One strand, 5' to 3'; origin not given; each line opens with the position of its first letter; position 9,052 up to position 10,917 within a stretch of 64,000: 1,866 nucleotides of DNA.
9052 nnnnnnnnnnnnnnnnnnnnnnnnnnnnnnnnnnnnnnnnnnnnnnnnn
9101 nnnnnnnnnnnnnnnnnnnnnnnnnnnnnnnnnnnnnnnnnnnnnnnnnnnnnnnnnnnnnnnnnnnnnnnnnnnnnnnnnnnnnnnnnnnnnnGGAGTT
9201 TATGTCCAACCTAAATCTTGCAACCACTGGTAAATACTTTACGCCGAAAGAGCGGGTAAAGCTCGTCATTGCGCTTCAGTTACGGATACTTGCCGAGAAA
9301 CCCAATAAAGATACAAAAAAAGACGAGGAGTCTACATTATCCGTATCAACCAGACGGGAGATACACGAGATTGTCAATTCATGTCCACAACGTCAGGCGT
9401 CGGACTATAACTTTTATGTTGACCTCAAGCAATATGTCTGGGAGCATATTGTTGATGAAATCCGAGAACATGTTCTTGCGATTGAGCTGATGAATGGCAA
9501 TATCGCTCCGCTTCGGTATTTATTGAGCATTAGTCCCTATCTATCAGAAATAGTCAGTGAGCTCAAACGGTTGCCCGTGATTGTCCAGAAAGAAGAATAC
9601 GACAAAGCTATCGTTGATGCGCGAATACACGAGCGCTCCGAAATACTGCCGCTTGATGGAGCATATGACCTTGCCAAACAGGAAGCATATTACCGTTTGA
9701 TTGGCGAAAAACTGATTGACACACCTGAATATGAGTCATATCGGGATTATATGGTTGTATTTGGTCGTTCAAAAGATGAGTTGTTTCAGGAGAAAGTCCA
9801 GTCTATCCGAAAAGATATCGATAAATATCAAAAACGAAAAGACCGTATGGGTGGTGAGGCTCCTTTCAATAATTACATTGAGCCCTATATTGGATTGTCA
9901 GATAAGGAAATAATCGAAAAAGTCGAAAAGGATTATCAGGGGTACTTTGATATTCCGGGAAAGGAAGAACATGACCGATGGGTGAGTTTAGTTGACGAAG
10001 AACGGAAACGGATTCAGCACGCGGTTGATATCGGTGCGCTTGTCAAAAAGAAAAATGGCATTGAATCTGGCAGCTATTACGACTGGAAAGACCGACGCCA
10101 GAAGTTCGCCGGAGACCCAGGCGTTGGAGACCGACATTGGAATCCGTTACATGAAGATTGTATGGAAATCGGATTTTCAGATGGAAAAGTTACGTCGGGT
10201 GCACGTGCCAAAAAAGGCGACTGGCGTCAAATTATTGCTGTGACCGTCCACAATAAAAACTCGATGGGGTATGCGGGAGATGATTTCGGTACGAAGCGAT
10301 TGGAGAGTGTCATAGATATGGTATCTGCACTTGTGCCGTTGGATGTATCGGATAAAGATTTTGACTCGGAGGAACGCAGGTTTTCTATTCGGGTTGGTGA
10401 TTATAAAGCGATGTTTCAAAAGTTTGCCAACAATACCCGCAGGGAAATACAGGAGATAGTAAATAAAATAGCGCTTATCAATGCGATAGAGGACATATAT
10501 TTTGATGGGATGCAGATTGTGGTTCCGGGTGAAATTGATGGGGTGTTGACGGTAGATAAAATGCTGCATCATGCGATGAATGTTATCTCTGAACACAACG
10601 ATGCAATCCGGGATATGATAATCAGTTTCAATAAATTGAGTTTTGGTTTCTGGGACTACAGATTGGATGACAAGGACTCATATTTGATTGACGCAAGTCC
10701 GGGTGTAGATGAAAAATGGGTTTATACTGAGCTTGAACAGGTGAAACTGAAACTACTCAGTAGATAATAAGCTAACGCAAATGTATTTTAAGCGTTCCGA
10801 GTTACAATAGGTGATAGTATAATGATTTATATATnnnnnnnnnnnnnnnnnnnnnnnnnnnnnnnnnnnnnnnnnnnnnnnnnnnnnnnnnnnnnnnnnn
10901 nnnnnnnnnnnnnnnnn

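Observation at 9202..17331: Cargo operon centred on a giant 1636-aa cytoplasmic protein, flanked by 521-aa and 471-aa partners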

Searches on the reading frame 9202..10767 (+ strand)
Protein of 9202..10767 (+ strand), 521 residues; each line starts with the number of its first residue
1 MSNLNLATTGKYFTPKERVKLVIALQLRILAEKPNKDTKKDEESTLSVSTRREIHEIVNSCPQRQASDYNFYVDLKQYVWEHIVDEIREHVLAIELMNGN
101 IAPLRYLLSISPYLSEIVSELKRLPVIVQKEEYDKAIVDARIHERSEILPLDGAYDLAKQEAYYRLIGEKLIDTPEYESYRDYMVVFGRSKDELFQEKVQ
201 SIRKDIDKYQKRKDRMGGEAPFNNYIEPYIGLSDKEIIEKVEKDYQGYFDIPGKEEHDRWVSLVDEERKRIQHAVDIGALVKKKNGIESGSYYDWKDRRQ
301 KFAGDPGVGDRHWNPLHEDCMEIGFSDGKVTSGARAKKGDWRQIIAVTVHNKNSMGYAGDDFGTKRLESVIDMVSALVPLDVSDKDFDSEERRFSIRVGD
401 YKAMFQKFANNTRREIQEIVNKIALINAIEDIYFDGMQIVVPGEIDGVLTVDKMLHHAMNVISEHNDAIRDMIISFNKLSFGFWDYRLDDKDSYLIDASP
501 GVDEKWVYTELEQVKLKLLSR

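Call 7: search_protein_families(library=pfam, proteins=[window:9202-10767:+], max_evalue=0.1)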
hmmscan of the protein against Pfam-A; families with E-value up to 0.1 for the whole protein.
window:9202-10767:+ (521 aa): 1 family
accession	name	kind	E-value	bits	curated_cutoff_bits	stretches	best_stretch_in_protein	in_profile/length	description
PF08385.17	DHC_N1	-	0.028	13.5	28.3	1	376-432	274-330/562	Dynein heavy chain, N-terminal region 1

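Call 8: search_protein_families(library=phrogs, proteins=[window:9202-10767:+], max_evalue=0.01)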
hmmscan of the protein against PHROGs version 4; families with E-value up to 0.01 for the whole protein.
window:9202-10767:+ (521 aa): 0 families

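Call 10: search_protein_families(library=padloc, proteins=[window:9202-10767:+], max_evalue=0.1)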
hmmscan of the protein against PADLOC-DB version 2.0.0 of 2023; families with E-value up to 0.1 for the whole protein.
window:9202-10767:+ (521 aa): 0 families

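Call 12: search_protein_families(library=ncbifam, proteins=[window:9202-10767:+], max_evalue=0.1)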
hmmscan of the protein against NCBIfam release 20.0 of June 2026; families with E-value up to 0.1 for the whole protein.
window:9202-10767:+ (521 aa): 0 families

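Call 20: find_homologous_proteins(query=window:9202-10767:+)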
Query window:9202-10767:+ (521 aa): 25 proteins with E <= 0.001 among 8000 candidates.
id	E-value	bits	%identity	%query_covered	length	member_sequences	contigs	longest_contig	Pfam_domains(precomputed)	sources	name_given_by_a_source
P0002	0.0e+0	1174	100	100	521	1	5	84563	-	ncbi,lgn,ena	-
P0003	2.8e-197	675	58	100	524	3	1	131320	-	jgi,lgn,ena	-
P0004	1.2e-193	663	57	100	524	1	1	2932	-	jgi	jgi:hypothetical protein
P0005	3.8e-191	654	57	96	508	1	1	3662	-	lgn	-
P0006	1.5e-189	649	55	100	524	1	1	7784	-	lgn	-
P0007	1.8e-183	629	55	98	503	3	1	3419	-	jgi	-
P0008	2.1e-179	616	52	97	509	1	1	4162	-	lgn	-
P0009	7.5e-179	614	55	98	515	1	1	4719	-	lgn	-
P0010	4.3e-125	436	47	79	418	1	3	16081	-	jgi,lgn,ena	-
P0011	1.1e-124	435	41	99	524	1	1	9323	-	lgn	-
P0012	1.6e-124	435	41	99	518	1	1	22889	-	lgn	-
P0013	1.2e-122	428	40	99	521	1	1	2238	-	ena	-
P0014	4.6e-119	416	39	98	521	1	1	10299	-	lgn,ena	-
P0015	3.3e-110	387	39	99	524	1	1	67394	-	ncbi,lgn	-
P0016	2.6e-71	259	34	97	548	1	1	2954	-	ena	-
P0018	2.0e-63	233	32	97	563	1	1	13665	-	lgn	-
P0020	5.2e-60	222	29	99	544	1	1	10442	-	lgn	-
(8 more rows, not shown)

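Call 22: find_encoding_contigs(protein=P0003, flank=10000, max_places=2)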
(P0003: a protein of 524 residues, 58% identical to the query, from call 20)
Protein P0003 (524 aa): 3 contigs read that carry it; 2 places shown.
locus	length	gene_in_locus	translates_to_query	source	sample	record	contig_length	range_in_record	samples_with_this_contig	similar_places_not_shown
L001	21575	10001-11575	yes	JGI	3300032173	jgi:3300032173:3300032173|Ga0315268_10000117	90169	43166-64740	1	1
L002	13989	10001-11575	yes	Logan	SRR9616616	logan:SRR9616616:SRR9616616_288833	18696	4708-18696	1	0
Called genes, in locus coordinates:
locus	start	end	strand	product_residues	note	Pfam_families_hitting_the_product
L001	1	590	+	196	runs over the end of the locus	PF21176:RecR_HhH, PF01751:Toprim, PF13662:Toprim_4, PF21175:RecR_C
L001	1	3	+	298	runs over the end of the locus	PF13793:Pribosyltran_N, PF00156:Pribosyltran, PF14572:Pribosyl_synth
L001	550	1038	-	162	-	-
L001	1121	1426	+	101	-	PF01883:FeS_assembly_P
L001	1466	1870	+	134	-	-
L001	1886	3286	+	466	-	PF01406:tRNA-synt_1e, PF01921:tRNA-synt_1f (faint), PF00133:tRNA-synt_1 (weak), PF09334:tRNA-synt_1g (weak), PF09190:DALR_2 (weak)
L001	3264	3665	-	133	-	-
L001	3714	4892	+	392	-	PF00083:Sugar_tr, PF07690:MFS_1, PF12832:MFS_1_like, PF06779:MFS_4, PF07690:MFS_1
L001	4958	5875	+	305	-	PF01207:Dus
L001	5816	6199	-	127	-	PF01325:Fe_dep_repress, PF13412:HTH_24 (faint), PF01047:MarR, PF08220:HTH_DeoR (weak), PF09339:HTH_IclR (weak), PF12802:MarR_2 (faint), PF02742:Fe_dep_repr_C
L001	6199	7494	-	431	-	PF01566:Nramp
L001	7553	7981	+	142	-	PF01812:5-FTHF_cyc-lig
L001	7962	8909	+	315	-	PF00303:Thymidylat_synt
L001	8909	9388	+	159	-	PF00186:DHFR_1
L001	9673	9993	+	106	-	-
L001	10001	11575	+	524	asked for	-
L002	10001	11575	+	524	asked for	-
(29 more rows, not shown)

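Call 23: find_encoding_contigs(protein=P0010, flank=10000, max_places=2)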
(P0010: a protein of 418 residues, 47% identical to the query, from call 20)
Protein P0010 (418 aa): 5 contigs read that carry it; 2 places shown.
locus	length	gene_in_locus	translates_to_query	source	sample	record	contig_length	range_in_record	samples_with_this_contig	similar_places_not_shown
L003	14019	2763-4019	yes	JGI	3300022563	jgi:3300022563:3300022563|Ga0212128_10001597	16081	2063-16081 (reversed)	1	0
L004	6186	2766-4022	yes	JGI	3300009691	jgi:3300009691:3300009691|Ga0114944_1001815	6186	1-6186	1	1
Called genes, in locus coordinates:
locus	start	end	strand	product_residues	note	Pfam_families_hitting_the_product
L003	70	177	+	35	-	-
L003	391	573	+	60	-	PF12728:HTH_17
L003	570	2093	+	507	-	PF00239:Resolvase, PF07508:Recombinase, PF13408:Zn_ribbon_recom (weak)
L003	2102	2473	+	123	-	-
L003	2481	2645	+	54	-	-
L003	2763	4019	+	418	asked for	-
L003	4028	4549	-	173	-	-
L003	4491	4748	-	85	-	PF04014:MazE_antitoxin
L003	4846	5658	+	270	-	PF13489:Methyltransf_23 (weak), PF01209:Ubie_methyltran, PF13847:Methyltransf_31, PF08241:Methyltransf_11, PF13649:Methyltransf_25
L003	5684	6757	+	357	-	PF10509:GalKase_gal_bdg (weak), PF22700:MVD-like_N (weak), PF00288:GHMP_kinases_N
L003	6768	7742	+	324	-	PF00288:GHMP_kinases_N, PF08544:GHMP_kinases_C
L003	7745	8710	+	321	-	PF22700:MVD-like_N, PF00288:GHMP_kinases_N, PF18376:MDD_C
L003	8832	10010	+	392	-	-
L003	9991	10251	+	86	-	-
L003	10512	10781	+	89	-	-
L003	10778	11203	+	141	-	-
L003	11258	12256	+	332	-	PF09250:Prim-Pol, PF08708:PriCT_1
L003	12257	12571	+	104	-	-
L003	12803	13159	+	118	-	-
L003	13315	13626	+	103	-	-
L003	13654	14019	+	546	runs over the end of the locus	PF00239:Resolvase, PF07508:Recombinase, PF13408:Zn_ribbon_recom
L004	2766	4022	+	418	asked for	-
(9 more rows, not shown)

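Call 24: find_encoding_contigs(protein=P0015, flank=10000, max_places=2)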
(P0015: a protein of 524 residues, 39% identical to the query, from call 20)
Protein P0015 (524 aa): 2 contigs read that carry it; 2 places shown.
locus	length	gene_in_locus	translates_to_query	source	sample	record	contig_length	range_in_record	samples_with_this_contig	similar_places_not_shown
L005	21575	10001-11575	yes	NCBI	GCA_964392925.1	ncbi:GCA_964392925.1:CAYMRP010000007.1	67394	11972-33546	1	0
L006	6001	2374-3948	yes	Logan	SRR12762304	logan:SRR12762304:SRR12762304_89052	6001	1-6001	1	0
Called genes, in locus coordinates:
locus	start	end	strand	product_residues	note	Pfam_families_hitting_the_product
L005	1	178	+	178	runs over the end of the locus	PF01396:Zn_ribbon_Top1 (faint), PF06677:Auto_anti-p27 (faint), PF09723:Zn_ribbon_8 (faint), PF13240:Zn_Ribbon_1 (faint), PF13248:Zn_ribbon_3 (faint), PF13453:Zn_ribbon_TFIIB (faint), PF26040:Zn_ribbon_CLPX_N (faint), PF26788:DUF8260 (faint)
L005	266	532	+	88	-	-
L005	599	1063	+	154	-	PF03734:YkuD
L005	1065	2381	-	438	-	PF02689:Herpes_Helicase (faint), PF00270:DEAD (faint), PF05970:PIF1, PF13245:AAA_19, PF13604:AAA_30, PF13401:AAA_22 (weak), PF21530:Pif1_2B_dom (faint)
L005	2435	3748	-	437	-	-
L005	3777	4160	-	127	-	PF01050:MannoseP_isomer (weak), PF07883:Cupin_2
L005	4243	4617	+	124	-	PF15569:Imm40 (weak)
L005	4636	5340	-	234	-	-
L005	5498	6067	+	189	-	PF11181:YflT (weak)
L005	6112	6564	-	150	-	PF00011:HSP20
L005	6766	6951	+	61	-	-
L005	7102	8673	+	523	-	-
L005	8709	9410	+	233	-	-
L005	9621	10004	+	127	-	-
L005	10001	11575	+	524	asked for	-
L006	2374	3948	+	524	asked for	-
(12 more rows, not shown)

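Call 26: find_encoding_contigs(protein=P0012, flank=10000, max_places=1)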
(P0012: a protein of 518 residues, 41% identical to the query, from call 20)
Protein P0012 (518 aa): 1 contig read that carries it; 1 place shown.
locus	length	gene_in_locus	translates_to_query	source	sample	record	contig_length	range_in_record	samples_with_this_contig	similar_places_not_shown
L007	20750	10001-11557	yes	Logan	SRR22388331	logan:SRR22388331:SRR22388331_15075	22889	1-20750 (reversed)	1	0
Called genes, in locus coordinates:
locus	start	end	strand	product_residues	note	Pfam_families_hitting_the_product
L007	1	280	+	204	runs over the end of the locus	PF13399:LytR_C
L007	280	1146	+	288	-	PF01207:Dus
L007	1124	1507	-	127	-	PF00072:Response_reg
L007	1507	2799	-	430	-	PF01590:GAF (weak), PF13185:GAF_2, PF00512:HisKA, PF02518:HATPase_c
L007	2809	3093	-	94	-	-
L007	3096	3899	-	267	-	-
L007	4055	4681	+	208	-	-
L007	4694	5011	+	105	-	-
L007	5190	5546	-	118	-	PF02675:AdoMet_dc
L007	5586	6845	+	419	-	PF00989:PAS, PF08448:PAS_4, PF13426:PAS_9, PF00512:HisKA, PF02518:HATPase_c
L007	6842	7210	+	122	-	PF00072:Response_reg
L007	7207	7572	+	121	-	PF00072:Response_reg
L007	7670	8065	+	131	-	-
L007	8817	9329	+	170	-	PF01936:NYN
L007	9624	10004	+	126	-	-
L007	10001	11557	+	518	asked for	-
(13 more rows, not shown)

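Call 27: find_encoding_contigs(protein=P0018, flank=10000, max_places=1)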
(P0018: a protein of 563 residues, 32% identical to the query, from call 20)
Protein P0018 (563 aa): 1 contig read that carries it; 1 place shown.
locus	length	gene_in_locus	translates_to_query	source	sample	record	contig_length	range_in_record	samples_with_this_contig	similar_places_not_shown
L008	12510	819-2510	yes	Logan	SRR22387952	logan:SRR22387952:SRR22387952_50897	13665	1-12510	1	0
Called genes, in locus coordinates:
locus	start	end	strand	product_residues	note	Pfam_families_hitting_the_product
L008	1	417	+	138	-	?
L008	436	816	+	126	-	-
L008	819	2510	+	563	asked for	-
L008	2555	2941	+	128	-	PF12728:HTH_17 (weak), PF13411:MerR_1, PF00376:MerR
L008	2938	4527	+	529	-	PF00239:Resolvase, PF07508:Recombinase, PF13408:Zn_ribbon_recom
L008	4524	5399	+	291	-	PF01078:Mg_chelatase, PF07728:AAA_5 (weak), PF00493:MCM (weak), PF13335:Mg_chelatase_C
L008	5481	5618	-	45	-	PF18930:DUF5679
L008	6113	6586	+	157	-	PF14584:DUF4446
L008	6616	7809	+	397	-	PF11258:DUF3048, PF17479:DUF3048_C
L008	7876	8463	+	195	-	-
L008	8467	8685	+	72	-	PF04014:MazE_antitoxin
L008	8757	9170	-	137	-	PF01894:YjbQ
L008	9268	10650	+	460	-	PF21760:SecD_1st, PF22599:SecDF_P1_head, PF02355:SecD_SecF_C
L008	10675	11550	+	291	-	PF07549:Sec_GG (weak), PF02355:SecD_SecF_C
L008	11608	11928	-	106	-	PF12647:RNHCP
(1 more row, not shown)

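Call 28: find_encoding_contigs(protein=P0020, flank=10000, max_places=1)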
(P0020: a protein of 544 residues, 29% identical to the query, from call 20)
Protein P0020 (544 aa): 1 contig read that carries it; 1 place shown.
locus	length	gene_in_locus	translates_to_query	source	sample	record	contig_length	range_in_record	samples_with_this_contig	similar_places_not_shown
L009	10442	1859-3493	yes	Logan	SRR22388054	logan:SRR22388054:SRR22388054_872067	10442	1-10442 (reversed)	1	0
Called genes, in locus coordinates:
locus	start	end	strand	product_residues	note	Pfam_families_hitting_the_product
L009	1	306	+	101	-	?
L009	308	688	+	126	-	-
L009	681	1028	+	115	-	-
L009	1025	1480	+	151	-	-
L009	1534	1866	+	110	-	-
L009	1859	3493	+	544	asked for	-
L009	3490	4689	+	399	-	-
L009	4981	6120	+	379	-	PF01807:Zn_ribbon_DnaG, PF13155:Toprim_2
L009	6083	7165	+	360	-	PF03796:DnaB_C, PF06745:ATPase (faint), PF13481:AAA_25 (weak)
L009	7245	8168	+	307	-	PF00589:Phage_integrase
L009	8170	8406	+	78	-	-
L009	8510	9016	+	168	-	-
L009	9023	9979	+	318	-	PF02661:Fic, PF12728:HTH_17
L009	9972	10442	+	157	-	?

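Call 65: search_solved_structures(query=A2, max_evalue=1)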
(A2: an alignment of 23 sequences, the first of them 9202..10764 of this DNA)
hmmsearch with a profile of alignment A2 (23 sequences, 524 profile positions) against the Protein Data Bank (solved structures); distinct sequences matched with E-value up to 1: 2.
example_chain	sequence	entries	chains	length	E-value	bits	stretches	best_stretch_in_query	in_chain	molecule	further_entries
2k0n_A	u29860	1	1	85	0.28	13.1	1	368-430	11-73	Mediator of RNA polymerase II transcription subunit 15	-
8ban_C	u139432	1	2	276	0.36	12.7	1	172-211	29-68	Secretagogin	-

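Call 73: predict_structure(alignment_id=A2)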
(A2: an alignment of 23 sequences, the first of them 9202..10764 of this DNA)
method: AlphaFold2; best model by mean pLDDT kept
length: 521 residues; sequences in the alignment: 23
mean_pLDDT: 86.6   pTM: 0.72
mean pLDDT of the five models: 86.6, 85.7, 85.0, 84.4, 84.2
residues with pLDDT >= 90: 293; 70-90: 175; 50-70: 35; < 50: 18
segments of 3 or more residues with pLDDT < 50: 1-4, 35-46
pLDDT, mean of each block of 10 residues (from residue 1): 52 86 86 53 54 83 87 93 94 96 93 91 81 92 94 91 92 82 89 91 92 92 84 93 76 91 96 96 94 93 81 85 89 85 74 53 80 92 84 92 95 96 96 92 76 92 95 94 92 91 95 90 67
secondary structure, 60 per line:
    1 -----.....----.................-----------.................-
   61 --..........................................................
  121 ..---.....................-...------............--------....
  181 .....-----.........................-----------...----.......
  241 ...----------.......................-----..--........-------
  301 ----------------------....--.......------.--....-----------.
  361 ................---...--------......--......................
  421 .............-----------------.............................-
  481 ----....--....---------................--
elements in order: H6-10 H15-31 H43-59 H63-122 E126-129 H130-146 E148-150 H157-168 H177-185 H191-215 H234-243 H254-276 E286-288 H289-293 E323-326 E329-332 E345-348 H360-376 E380-382 E391-396 H399-433 H451-479 E485-488 H491-494 H504-519

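Call 89: find_related_loci(query=A2, collection=viral_contigs, flank=10000)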
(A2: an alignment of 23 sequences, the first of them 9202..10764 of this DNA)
Query A2 (521 aa) in viral_contigs; peptide patterns used: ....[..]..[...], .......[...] (x = any residue, [..] = any of these).
79 stretches matched a pattern, but none encodes a relative of the query by tblastn (E <= 1e-3).
